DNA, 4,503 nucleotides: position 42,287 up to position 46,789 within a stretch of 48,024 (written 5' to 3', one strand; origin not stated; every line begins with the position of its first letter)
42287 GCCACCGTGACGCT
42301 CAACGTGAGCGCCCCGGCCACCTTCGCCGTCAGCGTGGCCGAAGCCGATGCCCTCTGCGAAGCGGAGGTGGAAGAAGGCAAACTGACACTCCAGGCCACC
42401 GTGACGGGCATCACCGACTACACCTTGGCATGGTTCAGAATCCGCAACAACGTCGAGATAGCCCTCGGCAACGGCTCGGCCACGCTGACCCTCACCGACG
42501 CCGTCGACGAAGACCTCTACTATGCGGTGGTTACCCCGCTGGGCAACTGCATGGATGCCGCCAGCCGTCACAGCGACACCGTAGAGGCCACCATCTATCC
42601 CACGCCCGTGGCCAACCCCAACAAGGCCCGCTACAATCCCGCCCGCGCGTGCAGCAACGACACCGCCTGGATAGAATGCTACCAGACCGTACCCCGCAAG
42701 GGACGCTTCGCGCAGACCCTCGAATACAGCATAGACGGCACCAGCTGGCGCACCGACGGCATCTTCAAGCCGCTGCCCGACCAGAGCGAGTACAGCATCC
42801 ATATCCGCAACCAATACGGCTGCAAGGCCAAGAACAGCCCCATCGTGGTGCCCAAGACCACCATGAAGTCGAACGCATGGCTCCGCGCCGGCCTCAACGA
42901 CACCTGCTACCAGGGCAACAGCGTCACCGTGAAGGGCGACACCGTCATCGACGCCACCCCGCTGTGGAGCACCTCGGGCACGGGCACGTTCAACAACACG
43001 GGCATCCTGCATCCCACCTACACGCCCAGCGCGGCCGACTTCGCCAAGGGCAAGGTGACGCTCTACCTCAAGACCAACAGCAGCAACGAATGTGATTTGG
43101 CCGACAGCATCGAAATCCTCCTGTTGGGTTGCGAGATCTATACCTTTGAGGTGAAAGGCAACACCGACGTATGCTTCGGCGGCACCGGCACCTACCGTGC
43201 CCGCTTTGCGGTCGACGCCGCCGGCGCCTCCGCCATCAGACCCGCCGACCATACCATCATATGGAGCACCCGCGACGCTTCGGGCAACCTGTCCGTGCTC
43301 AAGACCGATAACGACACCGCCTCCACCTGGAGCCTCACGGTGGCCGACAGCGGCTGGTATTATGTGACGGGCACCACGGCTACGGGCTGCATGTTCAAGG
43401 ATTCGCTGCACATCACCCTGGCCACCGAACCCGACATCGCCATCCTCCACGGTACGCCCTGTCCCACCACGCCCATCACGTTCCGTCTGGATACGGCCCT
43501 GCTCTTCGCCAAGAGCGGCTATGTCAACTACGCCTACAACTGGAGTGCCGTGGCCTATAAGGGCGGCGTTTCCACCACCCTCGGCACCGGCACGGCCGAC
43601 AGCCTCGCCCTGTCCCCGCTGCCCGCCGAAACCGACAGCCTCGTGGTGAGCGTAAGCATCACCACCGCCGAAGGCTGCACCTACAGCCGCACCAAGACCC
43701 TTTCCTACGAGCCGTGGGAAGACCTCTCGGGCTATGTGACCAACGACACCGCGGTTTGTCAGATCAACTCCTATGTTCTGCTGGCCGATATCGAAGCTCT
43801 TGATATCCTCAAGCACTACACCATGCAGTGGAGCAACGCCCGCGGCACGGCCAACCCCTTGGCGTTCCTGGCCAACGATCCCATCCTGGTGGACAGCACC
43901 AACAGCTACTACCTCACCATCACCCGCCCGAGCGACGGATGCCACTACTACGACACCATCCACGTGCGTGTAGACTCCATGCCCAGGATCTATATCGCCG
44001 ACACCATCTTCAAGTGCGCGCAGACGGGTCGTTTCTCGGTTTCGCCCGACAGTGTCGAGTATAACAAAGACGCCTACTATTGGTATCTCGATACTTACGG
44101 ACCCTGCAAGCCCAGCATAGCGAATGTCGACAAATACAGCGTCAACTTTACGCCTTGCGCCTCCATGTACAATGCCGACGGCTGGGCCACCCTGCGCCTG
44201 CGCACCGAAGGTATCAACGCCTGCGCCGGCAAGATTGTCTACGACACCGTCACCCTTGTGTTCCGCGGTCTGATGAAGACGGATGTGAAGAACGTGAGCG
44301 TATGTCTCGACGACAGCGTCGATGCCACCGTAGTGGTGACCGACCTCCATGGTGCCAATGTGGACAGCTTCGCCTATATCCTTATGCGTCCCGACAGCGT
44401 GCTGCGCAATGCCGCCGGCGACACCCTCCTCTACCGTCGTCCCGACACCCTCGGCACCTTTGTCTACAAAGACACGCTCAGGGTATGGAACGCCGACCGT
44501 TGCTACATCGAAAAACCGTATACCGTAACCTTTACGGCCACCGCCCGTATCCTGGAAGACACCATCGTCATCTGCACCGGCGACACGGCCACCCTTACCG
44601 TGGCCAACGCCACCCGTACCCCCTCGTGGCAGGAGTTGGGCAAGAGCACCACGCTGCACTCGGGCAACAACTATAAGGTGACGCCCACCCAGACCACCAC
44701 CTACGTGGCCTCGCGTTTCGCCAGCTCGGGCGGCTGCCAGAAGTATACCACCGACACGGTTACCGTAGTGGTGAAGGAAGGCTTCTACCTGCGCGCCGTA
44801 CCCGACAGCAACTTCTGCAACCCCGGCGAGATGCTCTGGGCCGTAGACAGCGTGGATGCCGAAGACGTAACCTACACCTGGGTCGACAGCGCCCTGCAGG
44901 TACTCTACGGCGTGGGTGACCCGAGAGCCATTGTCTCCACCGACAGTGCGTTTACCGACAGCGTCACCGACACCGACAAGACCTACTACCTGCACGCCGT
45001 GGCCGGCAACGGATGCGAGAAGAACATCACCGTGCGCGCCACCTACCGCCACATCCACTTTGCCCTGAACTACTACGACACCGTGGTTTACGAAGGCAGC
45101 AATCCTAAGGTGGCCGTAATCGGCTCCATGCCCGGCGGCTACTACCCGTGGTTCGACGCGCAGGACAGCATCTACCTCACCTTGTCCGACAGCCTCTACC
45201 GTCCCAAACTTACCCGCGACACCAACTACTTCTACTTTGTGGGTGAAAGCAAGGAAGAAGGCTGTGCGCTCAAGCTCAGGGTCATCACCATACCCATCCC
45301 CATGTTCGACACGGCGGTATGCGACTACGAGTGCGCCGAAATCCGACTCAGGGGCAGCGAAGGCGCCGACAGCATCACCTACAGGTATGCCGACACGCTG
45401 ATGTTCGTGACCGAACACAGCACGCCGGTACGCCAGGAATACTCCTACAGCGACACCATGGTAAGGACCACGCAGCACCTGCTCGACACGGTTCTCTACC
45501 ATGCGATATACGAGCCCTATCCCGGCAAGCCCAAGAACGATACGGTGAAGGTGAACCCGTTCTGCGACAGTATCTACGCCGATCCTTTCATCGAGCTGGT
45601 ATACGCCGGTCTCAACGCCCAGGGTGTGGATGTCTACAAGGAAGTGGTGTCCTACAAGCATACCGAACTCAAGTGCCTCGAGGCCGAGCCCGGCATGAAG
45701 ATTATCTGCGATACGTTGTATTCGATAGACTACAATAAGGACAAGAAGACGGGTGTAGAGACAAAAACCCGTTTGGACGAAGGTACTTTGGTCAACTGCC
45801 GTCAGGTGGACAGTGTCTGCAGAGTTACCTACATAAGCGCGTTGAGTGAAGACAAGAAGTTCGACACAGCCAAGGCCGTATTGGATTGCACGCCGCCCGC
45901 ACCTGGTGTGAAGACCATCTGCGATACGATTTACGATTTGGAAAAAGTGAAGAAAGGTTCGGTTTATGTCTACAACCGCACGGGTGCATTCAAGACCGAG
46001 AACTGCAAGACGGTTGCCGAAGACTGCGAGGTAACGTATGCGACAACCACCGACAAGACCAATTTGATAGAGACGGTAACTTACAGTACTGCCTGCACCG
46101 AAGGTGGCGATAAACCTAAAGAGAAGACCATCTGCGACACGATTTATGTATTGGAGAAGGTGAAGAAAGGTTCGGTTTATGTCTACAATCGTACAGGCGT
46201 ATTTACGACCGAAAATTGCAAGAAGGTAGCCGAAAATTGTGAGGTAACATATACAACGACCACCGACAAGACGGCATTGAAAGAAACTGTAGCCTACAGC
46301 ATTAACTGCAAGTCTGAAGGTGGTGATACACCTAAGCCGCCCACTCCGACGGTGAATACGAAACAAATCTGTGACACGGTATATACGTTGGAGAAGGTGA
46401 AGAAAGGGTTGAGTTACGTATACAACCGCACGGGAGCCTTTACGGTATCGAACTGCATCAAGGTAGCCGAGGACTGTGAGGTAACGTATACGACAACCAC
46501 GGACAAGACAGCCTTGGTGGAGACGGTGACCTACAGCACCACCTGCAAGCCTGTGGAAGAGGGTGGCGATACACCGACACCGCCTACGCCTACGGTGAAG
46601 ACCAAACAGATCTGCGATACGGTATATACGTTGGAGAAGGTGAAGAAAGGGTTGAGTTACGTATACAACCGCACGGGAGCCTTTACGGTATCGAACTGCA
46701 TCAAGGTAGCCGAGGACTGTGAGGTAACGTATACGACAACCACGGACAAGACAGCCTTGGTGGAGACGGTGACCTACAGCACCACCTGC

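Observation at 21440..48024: Giant + strand gene (at least 8,861 codons) missing from the ORF track; the two huge minus-strand ORFs are its shadows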

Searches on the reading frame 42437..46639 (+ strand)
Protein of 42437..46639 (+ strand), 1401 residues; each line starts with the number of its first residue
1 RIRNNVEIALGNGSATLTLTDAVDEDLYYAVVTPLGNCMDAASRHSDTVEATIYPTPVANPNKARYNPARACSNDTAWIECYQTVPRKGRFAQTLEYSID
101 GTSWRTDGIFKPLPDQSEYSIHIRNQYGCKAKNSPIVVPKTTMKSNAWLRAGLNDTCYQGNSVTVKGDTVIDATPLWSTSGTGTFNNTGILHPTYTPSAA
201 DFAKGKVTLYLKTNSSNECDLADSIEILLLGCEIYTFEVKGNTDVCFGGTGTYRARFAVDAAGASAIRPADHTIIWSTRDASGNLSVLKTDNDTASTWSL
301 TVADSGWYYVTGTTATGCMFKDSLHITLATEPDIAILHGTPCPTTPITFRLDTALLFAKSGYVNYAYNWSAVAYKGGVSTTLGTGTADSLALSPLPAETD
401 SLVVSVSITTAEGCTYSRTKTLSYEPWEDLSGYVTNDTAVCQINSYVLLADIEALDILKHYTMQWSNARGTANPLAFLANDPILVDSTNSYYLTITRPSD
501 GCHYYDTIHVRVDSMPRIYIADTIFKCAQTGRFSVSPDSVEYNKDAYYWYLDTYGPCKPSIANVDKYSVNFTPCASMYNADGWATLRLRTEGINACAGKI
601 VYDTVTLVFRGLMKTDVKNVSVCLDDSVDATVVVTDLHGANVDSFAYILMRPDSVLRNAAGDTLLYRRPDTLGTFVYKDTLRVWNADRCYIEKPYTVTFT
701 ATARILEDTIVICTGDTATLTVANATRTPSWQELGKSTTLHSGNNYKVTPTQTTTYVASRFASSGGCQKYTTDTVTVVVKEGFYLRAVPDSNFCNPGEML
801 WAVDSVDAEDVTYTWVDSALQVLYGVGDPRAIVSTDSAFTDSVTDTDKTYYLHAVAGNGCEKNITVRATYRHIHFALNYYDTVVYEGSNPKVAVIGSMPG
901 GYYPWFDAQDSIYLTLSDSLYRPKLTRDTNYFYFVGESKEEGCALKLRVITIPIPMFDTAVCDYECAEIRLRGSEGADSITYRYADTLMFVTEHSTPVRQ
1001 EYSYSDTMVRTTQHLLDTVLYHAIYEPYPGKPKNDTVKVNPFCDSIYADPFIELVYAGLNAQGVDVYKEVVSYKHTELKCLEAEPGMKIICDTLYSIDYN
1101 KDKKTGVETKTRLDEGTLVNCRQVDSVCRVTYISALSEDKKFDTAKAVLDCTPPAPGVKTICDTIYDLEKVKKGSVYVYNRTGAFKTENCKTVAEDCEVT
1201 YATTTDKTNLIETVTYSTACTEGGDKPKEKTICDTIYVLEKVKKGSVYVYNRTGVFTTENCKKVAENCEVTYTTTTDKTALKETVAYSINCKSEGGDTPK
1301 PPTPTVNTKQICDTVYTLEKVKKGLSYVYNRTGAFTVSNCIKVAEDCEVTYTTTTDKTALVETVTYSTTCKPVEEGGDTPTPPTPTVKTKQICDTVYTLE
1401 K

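Call 24: find_homologous_proteins(query=window:42437-46639:+, max_evalue=0.00001)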
Query window:42437-46639:+ (1401 aa): 204 proteins with E <= 0.00001 among 8000 candidates; the best 120 are listed.
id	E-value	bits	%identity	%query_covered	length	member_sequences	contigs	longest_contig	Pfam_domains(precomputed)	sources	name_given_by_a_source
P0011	8.6e-199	681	36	10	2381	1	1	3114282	PF21166.3,PF09084.17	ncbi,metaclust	ncbi:hypothetical protein TBC1_112366, partial [Lentimicrobium saccharophilum]|metaclust:status=acti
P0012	9.1e-142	492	40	8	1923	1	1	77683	PF24542.2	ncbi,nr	ncbi:MAG: hypothetical protein IPH45_12920 [Bacteroidales bacterium]|nr:hypothetical protein [Bacter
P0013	5.6e-132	460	34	10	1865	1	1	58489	PF13585.13,PF17963.8,PF17892.8,PF17803.8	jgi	-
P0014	4.4e-130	454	40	6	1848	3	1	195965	PF03505.21,PF13585.13,PF17963.8,PF17892.8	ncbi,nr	ncbi:MAG: gliding motility-associated C-terminal domain-containing protein, partial [Bacteroidales b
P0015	1.4e-126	442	48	5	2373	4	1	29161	-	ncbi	-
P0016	9.4e-126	439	42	5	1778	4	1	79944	PF13585.13,PF17963.8,PF17892.8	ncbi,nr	ncbi:MAG: gliding motility-associated C-terminal domain-containing protein, partial [Bacteroidales b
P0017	1.7e-116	409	31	10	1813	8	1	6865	PF13585.13,PF17963.8,PF17892.8,PF17803.8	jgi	jgi:gliding motility-associated-like protein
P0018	2.2e-116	408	35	9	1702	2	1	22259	PF13585.13,PF17963.8,PF17892.8,PF23585.2,PF17803.8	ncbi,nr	ncbi:MAG: gliding motility-associated C-terminal domain-containing protein, partial [Lentimicrobiace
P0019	4.1e-105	371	35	10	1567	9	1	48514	PF03505.21,PF13585.13,PF17963.8,PF17892.8,PF17803.8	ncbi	ncbi:MAG: hypothetical protein FD166_2886, partial [Bacteroidetes bacterium]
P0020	1.1e-104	369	43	6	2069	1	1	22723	PF19408.6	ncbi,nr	ncbi:MAG: hypothetical protein RBR28_10390, partial [Lentimicrobium sp.]|nr:hypothetical protein [Le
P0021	1.5e-103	366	45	6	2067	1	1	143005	PF13585.13,PF17963.8,PF17892.8,PF17803.8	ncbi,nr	ncbi:MAG: gliding motility-associated C-terminal domain-containing protein [Bacteroidales bacterium]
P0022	5.5e-102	361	34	8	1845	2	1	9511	PF26696.1,PF18911.7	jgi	-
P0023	1.4e-97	346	51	3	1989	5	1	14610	PF13585.13,PF17963.8,PF17892.8,PF17803.8,PF00970.31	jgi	jgi:gliding motility-associated-like protein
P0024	1.5e-92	329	40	6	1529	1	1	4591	-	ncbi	ncbi:MAG: hypothetical protein DRP58_06865, partial [Spirochaetes bacterium]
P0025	6.6e-84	301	38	8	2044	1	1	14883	PF07679.23,PF13895.13,PF13927.13,PF18911.7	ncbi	-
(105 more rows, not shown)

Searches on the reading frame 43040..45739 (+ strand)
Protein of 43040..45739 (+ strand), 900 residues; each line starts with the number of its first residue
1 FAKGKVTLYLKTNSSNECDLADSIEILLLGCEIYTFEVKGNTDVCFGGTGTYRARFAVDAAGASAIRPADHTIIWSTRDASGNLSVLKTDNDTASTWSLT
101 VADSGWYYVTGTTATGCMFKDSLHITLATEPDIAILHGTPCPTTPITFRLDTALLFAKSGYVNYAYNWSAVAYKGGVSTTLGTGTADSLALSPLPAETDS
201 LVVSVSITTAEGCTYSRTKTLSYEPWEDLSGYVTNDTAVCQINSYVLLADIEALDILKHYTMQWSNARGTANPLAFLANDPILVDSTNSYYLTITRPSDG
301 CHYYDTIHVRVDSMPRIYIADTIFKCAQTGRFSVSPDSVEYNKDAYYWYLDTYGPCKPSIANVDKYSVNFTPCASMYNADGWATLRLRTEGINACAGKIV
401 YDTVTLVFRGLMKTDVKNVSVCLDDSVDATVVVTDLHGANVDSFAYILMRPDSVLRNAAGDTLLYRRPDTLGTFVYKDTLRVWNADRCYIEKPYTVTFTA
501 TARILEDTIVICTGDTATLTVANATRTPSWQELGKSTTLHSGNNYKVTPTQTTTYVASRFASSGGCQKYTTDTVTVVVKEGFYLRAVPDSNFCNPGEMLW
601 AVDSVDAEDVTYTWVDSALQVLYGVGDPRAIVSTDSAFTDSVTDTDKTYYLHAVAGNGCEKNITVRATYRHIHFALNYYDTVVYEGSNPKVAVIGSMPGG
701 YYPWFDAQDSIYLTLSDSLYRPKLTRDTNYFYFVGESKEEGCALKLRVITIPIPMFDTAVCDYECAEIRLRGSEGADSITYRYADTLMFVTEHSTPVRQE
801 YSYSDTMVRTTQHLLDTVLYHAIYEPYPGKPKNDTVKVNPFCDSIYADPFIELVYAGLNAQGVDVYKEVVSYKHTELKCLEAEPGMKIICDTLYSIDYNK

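Call 21: search_protein_families(library=pfam, proteins=[window:43040-45739:+], max_evalue=0.1)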
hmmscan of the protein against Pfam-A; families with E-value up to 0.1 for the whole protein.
window:43040-45739:+ (900 aa): 1 family
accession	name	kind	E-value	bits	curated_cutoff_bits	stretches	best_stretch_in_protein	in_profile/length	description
PF19081.6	Ig_7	-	3.8e-13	50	27.3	2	508-578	9-82/84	Ig-like domain CHU_C associated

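Call 26: find_related_loci(query=window:43337-45739:+, collection=genome_contigs, flank=10000)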
Query window:43337-45739:+ (801 aa) in genome_contigs; peptide patterns used: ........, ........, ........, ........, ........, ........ (x = any residue, [..] = any of these).
32 stretches matched a pattern; 1 encode a relative of the query (tblastn E <= 1e-3); 1 distinct loci.
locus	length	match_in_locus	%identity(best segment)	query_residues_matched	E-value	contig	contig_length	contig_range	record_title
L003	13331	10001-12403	77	1-798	0e+0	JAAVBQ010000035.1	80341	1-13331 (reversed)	MAG: bacterium isolate Mgla_MAG_45-bin_8 c_000000028128, whole genome shotgun sequence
